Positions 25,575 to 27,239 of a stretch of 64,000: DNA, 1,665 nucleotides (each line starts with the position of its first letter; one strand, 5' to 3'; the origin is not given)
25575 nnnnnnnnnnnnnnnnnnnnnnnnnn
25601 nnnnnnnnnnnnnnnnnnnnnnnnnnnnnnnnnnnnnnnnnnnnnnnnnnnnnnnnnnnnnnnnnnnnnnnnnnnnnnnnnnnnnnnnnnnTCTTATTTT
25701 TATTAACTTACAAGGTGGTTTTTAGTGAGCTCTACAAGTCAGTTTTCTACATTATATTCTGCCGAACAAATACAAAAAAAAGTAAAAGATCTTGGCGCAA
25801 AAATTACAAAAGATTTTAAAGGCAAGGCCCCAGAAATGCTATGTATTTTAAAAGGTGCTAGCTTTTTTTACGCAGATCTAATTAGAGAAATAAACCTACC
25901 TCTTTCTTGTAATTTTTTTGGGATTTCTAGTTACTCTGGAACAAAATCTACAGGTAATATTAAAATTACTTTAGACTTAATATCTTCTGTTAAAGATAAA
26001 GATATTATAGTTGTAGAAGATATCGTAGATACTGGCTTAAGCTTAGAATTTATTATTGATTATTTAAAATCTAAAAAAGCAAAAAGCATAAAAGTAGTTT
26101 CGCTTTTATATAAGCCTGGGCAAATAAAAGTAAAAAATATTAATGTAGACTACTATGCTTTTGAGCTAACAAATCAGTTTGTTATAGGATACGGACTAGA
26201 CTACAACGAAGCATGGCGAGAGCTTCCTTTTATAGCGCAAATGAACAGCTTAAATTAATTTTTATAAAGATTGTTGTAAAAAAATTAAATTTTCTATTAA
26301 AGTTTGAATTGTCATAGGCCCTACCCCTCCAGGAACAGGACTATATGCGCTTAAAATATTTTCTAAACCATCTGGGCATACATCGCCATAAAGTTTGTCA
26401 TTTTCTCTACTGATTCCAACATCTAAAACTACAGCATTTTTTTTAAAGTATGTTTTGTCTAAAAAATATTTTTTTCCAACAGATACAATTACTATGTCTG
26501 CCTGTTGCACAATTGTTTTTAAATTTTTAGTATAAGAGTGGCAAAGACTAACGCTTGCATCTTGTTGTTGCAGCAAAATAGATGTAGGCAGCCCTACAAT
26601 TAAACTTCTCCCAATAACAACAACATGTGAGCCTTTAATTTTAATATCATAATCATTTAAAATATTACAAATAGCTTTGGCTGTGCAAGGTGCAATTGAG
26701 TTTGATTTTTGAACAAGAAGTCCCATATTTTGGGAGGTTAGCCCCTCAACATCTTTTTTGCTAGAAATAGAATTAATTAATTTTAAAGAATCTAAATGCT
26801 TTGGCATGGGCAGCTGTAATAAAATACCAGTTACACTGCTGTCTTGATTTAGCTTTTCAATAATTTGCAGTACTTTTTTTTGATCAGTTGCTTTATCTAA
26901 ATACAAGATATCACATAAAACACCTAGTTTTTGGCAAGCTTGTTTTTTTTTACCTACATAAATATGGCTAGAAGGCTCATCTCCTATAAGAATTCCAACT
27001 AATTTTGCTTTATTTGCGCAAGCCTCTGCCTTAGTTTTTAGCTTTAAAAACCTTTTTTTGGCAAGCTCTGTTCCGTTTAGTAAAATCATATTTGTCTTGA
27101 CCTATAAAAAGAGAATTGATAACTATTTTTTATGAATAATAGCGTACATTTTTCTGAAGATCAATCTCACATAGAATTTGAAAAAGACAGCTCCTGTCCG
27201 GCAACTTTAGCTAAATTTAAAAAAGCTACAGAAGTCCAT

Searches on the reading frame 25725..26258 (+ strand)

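Call 7: search_protein_families(library=pfam, proteins=[window:25725-26258:+], max_evalue=0.001)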
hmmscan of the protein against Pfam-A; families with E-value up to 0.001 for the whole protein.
window:25725-26258:+ (177 aa): 1 family
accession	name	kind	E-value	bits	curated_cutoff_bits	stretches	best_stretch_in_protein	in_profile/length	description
PF00156.33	Pribosyltran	-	2.5e-23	82.6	26.3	1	9-160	4-157/158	Phosphoribosyl transferase domain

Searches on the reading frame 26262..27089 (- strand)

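Call 7: search_protein_families(library=pfam, proteins=[window:26262-27089:-], max_evalue=0.001)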
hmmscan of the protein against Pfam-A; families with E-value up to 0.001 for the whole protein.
window:26262-27089:- (275 aa): 2 families
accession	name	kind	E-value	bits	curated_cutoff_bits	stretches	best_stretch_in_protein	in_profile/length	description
PF02882.25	THF_DHG_CYH_C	-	9e-55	184.8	27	1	119-269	2-153/160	Tetrahydrofolate dehydrogenase/cyclohydrolase, NAD(P)-binding domain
PF00763.28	THF_DHG_CYH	-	2.2e-30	105.7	32.8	1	4-115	1-115/115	Tetrahydrofolate dehydrogenase/cyclohydrolase, catalytic domain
